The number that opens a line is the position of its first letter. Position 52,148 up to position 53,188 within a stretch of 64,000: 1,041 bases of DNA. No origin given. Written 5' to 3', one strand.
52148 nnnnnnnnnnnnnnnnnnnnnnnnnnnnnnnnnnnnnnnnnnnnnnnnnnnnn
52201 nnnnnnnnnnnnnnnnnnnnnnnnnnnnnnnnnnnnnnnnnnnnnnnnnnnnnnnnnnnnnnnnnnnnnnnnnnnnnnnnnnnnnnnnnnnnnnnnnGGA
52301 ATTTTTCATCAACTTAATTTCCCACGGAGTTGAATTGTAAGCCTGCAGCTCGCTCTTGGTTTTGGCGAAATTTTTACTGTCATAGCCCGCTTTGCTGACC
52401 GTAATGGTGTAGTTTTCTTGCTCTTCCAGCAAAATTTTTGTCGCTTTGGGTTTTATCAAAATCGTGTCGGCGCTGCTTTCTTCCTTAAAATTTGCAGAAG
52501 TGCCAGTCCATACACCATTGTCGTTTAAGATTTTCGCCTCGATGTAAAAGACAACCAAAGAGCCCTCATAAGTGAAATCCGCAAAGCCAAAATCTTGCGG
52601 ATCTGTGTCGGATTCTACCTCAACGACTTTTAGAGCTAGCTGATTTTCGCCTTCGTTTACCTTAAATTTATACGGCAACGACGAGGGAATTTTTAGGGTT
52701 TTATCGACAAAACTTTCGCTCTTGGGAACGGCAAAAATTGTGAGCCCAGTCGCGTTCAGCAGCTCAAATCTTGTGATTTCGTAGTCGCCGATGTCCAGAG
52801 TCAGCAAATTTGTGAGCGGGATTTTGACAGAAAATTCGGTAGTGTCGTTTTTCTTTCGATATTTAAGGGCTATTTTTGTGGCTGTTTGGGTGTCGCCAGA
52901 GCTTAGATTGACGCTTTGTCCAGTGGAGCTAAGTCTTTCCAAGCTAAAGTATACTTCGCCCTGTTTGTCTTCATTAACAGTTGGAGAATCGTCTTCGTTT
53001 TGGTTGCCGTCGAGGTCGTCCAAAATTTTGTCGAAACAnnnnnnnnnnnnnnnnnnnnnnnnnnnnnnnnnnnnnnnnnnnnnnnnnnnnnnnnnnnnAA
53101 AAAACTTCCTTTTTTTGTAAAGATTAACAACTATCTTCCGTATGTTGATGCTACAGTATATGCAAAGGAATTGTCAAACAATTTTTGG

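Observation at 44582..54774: Surface-protein locus: 2687-aa DUF285/BspA-like repeat protein whose gene is packed with near-identical DNA repeats, flanked by two lipoproteins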

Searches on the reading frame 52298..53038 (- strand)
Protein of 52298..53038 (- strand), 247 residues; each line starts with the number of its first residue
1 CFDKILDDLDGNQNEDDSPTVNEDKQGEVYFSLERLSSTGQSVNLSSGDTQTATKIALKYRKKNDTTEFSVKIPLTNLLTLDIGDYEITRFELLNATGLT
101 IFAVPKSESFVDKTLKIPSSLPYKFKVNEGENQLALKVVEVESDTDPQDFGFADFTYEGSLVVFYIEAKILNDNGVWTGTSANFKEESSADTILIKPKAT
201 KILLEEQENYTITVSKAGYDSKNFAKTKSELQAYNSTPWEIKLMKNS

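Call 32: find_homologous_proteins(query=A1, max_evalue=0.001)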
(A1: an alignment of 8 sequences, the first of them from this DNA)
Query A1 (8 sequences) (247 aa, profile of the alignment): 3 proteins with E <= 0.001 among 7376 candidates.
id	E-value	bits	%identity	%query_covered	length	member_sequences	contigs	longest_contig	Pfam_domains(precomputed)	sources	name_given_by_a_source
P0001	4.0e-87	310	29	68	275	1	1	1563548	-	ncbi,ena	-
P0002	2.3e-71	258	29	68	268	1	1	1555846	-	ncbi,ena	-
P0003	8.4e-23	99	23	21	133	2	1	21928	-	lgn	-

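Call 33: search_protein_representatives(protein=window:52298-53038:-)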
Query: 247 residues. Proteins with E-value up to 0.001 (for the whole library): 226; up to 1e-10: 22; up to 1e-30: 3. The best 150 are listed.
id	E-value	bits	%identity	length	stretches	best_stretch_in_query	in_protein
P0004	5.6e-154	526.6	100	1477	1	1-247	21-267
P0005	4.1e-39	150.8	41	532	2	22-245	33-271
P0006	4.1e-32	127.9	37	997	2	25-245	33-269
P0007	3.9e-30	121.5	38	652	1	15-245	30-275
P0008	3.0e-29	118.6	39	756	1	22-244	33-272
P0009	4.2e-27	111.5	37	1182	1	27-245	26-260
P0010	1.1e-25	106.9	37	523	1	25-245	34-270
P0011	1.8e-25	106.2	37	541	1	25-245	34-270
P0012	2.5e-25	105.7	36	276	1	25-245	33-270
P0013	2.8e-25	105.6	35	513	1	23-242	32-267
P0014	7.6e-24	100.9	33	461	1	20-243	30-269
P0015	1.1e-23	100.4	34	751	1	23-244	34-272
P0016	2.6e-23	99.1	40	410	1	67-245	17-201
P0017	2.7e-22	95.8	34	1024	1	25-245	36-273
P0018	3.5e-22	95.4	38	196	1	46-222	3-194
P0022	7.8e-14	68.1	34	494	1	76-237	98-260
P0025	2.7e-12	63.1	31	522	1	75-244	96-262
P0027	4.3e-10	55.9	30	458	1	17-244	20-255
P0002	1.7e-09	53.9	31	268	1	75-245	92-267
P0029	1.7e-09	53.9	33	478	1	78-245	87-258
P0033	3.8e-08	49.5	29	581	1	64-245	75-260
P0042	1.9e-07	47.2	26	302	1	13-244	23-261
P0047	3.8e-07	46.2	30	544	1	27-245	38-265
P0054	6.3e-07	45.5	27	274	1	78-238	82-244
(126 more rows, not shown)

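Call 36: find_encoding_contigs(protein=P0004, flank=10000, max_places=6)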
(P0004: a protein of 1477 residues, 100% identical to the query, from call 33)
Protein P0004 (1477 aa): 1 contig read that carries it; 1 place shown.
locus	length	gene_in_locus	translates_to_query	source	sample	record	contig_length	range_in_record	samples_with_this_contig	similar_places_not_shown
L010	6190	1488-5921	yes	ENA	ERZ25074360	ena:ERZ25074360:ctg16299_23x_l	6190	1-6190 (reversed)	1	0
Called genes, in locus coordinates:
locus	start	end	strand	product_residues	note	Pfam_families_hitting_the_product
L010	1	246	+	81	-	?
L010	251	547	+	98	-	PF00213:OSCP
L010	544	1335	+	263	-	PF03781:FGE-sulfatase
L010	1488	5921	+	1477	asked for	PF03382:DUF285, PF25875:WHD_Rad26_CSB (faint), PF03382:DUF285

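Call 40: search_protein_families(library=pfam, alignment_id=A2, max_evalue=0.001)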
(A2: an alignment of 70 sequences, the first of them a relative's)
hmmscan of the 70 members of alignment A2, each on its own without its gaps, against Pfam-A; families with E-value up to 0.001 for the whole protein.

A. member 1, P0005 (532 aa): 2 families
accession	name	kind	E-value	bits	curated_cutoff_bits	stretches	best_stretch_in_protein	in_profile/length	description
PF00059.27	Lectin_C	-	5.1e-18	66.2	22.6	1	376-482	2-106/107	Lectin C-type domain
PF13620.12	CarboxypepD_reg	-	0.00012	22.7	32.3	0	202-253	15-68/82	Carboxypeptidase regulatory-like domain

B. families by the number of members that match (of 70 scanned): 63 families (the first 25 are shown)
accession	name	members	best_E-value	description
PF13385.13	Laminin_G_3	15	2.6e-28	Concanavalin A-like lectin/glucanases superfamily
PF23952.1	LRR_EndoS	6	1.4e-09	Endo-beta-N-acetylglucosaminidase EndoS LRR domain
PF09603.15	Fib_succ_major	5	7.8e-47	Fibrobacter succinogenes major domain (Fib_succ_major)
PF12799.13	LRR_4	5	2e-44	Leucine Rich repeats (2 copies)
PF14660.12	DUF4458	5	0.00014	Domain of unknown function (DUF4458)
PF03382.20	DUF285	4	1.9e-238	Mycoplasma protein of unknown function, DUF285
PF07603.17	Lcl_C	4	1.6e-61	Lcl C-terminal domain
PF09479.16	Flg_new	4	7.7e-53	Listeria-Bacteroides repeat domain (List_Bact_rpt)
PF24517.2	CBM96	4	7.6e-19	Carbohydrate-binding module family 96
PF02973.23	Sialidase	4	2.5e-06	Sialidase, N-terminal domain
PF13517.12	FG-GAP_3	3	1.5e-55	FG-GAP-like repeat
PF07676.18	PD40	3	1.8e-33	WD40-like Beta Propeller Repeat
PF00059.27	Lectin_C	3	6.2e-23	Lectin C-type domain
PF01839.29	FG-GAP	3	4.8e-16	FG-GAP repeat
PF00930.27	DPPIV_N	3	3.4e-13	Dipeptidyl peptidase IV (DPP IV) N-terminal region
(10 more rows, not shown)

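Call 48: predict_structure(alignment_id=A3)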
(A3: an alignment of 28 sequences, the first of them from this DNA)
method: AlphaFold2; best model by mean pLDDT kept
length: 247 residues; sequences in the alignment: 28
mean_pLDDT: 87.4   pTM: 0.62
mean pLDDT of the five models: 87.4, 86.6, 86.5, 85.9, 84.8
residues with pLDDT >= 90: 179; 70-90: 29; 50-70: 24; < 50: 15
segments of 3 or more residues with pLDDT < 50: 1-4, 16-19
pLDDT, mean of each block of 10 residues (from residue 1): 45 49 85 79 51 93 95 94 97 91 96 94 97 95 89 75 96 97 93 93 93 98 98 96 96
secondary structure, 60 per line:
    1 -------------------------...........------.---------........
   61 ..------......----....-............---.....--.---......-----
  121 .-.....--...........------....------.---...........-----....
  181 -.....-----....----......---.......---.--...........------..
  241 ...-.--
elements in order: E26-36 E53-62 E69-74 E79-82 E84-95 E99-103 H110-115 E123-127 E130-140 H147-150 E161-171 E177-180 E182-186 E192-195 E200-205 E209-215 E222-227 H228-232 E239-243

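Call 50: fold_search(model_id=the predicted structure, library=pdb)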
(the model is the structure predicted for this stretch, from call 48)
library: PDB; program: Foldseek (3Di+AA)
matches with E <= 10: 933; with E <= 0.001: 11
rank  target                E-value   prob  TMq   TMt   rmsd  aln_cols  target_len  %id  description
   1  4ecn                  2.0e-07  1.00  0.30  0.10  16.8       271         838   12  Crystal structure of a leucine-rich repeat protein (BT_0210) from Bacteroides thetaiotaomicron VPI-5482 at 2.80 A resolu (released 2012-05-23)
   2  7bvx                  5.6e-06  1.00  0.28  0.27  11.5       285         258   10  Crystal structure of C-terminal fragment of pilus adhesin SpaC from Lactobacillus rhamnosus GG-Iodide soaked (released 2020-07-29)
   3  6fwv_B                7.3e-06  1.00  0.34  0.20   7.6       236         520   11  The Bacillus anthracis TIE protein (released 2018-08-08)
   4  6m48_A                8.6e-06  1.00  0.27  0.13  11.8       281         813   12  Crystal structure of pilus adhesin, SpaC from Lactobacillus rhamnosus GG - P21212 form (released 2020-07-29)
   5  6m7c                  1.8e-05  1.00  0.28  0.27  11.6       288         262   12  Crystal structure of C-terminal fragment of pilus adhesin SpaC from Lactobacillus rhamnosus GG (released 2020-07-29)
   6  6fwv_A                1.9e-05  1.00  0.34  0.20   7.5       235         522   11  The Bacillus anthracis TIE protein (released 2018-08-08)
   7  6m48_B                2.9e-05  1.00  0.27  0.13  11.6       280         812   12  Crystal structure of pilus adhesin, SpaC from Lactobacillus rhamnosus GG - P21212 form (released 2020-07-29)
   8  6m3y                  4.3e-05  1.00  0.26  0.12  12.0       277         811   13  Crystal structure of pilus adhesin, SpaC from Lactobacillus rhamnosus GG - open conformation (released 2020-07-29)
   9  7w6b                  7.2e-04  0.93  0.25  0.11  12.4       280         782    8  Crystal Structure of PitA from pilus islet-2 of Streptococcus oralis (released 2022-06-01)
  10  9hfj                  7.6e-04  1.00  0.24  0.63   3.8        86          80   13  Crystal structure of the NTE domain of SusCdex (BT3090) dextran transporter (released 2025-11-26)
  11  2x9y                  9.9e-04  0.90  0.23  0.15  19.7       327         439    9  STRUCTURE OF THE PILUS BACKBONE (RRGB) FROM STREPTOCOCCUS PNEUMONIAE (released 2010-06-30)
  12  3phs                  1.0e-03  0.97  0.26  0.26  13.7       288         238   10  Crystal Structure of GBS52, the minor pilin in gram-positive pathogen Streptococcus agalactiae (released 2010-11-17)
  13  3b2m_A                1.2e-03  0.80  0.21  0.19  17.8       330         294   10  Crystal Structure of the Major Pilin from Streptococcus pyogenes (released 2007-12-18)
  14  4fl4_C                1.2e-03  0.82  0.22  0.19  16.9       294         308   10  Scaffoldin conformation and dynamics revealed by a ternary complex from the Clostridium thermocellum cellulosome (released 2012-06-27)
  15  3gle_A                1.4e-03  0.75  0.21  0.19  16.7       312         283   10  Crystal Structure of the Major Pilin from Streptococcus pyogenes N168A mutant (released 2009-06-02)
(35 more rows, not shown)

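Call 74: find_encoding_contigs(protein=P0003, flank=10000, max_places=6)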
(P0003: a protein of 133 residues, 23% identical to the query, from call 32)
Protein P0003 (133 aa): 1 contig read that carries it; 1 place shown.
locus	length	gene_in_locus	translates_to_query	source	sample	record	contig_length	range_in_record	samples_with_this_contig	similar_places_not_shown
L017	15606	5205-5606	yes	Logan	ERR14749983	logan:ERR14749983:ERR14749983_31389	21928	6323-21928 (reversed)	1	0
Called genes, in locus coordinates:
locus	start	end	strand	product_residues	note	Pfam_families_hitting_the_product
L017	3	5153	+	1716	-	?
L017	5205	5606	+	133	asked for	-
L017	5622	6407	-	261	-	-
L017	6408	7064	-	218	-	PF00730:HhH-GPD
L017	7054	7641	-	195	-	PF13242:Hydrolase_like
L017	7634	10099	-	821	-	PF19838:LptD_2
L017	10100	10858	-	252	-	PF02470:MlaD, PF28544:Helical_needle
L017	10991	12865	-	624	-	PF06480:FtsH_ext, PF00004:AAA, PF07728:AAA_5 (faint), PF17862:AAA_lid_3, PF01434:Peptidase_M41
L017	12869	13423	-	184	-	PF00156:Pribosyltran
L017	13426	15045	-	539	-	PF01171:ATP_bind_3, PF11734:TilS_C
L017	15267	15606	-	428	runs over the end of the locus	PF00860:Xan_ur_permease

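Call 80: search_protein_families(library=pfam, proteins=[window:52298-53038:-, P0012, P0002, P0042, P0054], max_evalue=1)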
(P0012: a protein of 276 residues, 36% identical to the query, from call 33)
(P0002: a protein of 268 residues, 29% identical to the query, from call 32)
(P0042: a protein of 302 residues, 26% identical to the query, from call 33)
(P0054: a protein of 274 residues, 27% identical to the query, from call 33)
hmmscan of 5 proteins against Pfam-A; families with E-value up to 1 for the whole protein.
seq(247 aa): 1 family
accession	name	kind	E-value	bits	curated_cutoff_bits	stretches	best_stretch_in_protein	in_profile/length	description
PF14660.12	DUF4458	-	0.0045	17.5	22.4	1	44-111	40-108/114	Domain of unknown function (DUF4458)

P0012 (276 aa): 2 families
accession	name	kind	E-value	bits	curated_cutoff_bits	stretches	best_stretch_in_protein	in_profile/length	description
PF14660.12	DUF4458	-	0.03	14.8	22.4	1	64-125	51-102/114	Domain of unknown function (DUF4458)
PF00928.26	Adap_comp_sub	-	0.15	11.8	31.6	0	215-246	3-34/259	Adaptor complexes medium subunit family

P0002 (268 aa): 1 family
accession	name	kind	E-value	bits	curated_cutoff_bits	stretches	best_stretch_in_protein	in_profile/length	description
PF14660.12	DUF4458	-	0.034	14.7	22.4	1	62-130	52-109/114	Domain of unknown function (DUF4458)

P0042 (302 aa): 1 family
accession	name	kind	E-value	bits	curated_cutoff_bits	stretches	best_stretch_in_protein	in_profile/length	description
PF21310.3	OCRL-like_ASH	-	0.083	13.5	27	1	63-125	46-108/109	Inositol polyphosphate 5-phosphatase OCRL-like, ASH domain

P0054 (274 aa): 1 family
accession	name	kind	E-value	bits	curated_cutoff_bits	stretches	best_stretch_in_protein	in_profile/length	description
PF14660.12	DUF4458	-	0.00086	19.8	22.4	1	50-110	46-101/114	Domain of unknown function (DUF4458)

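Call 88: list_cluster_members(proteins=[P0005, P0006, P0015, P0022, P0025, P0027, P0029, P0033, P0042, P0047])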
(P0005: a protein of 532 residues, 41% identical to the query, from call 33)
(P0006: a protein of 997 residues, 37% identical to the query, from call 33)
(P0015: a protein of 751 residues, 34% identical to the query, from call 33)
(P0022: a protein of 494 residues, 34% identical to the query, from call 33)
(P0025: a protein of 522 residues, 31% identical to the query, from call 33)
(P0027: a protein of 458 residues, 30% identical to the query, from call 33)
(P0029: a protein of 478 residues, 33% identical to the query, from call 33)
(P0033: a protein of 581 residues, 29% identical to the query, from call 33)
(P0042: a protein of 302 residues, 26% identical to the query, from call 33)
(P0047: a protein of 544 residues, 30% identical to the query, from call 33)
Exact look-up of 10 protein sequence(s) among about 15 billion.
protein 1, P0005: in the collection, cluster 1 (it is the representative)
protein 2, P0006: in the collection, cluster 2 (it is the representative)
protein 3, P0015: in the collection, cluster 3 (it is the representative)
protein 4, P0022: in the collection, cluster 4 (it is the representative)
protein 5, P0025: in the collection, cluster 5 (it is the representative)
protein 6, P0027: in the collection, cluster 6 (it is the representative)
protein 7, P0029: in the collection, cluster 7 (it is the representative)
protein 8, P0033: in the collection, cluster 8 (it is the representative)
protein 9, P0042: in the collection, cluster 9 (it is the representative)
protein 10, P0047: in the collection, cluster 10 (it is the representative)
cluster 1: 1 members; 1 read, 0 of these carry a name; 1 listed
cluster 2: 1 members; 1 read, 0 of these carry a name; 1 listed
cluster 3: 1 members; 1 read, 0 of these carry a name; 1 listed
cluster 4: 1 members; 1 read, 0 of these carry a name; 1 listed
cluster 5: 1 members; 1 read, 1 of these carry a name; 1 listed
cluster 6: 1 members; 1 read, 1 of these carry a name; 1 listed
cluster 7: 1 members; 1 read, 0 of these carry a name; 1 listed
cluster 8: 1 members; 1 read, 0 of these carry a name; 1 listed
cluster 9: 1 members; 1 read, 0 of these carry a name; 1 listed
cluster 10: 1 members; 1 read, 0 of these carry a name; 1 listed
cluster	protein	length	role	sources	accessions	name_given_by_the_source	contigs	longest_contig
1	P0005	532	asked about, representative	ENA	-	-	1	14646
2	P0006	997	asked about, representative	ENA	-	-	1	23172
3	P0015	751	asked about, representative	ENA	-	-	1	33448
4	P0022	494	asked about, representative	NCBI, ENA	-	-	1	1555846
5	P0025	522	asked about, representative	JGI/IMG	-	uncharacterized repeat protein (TIGR02543 family)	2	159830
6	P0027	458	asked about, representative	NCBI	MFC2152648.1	fibrobacter succinogenes major paralogous domain-containing protein [Bacteroidota ...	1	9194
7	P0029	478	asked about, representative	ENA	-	-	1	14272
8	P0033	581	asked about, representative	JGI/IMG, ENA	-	-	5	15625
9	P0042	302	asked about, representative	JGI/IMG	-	-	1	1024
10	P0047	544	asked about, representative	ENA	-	-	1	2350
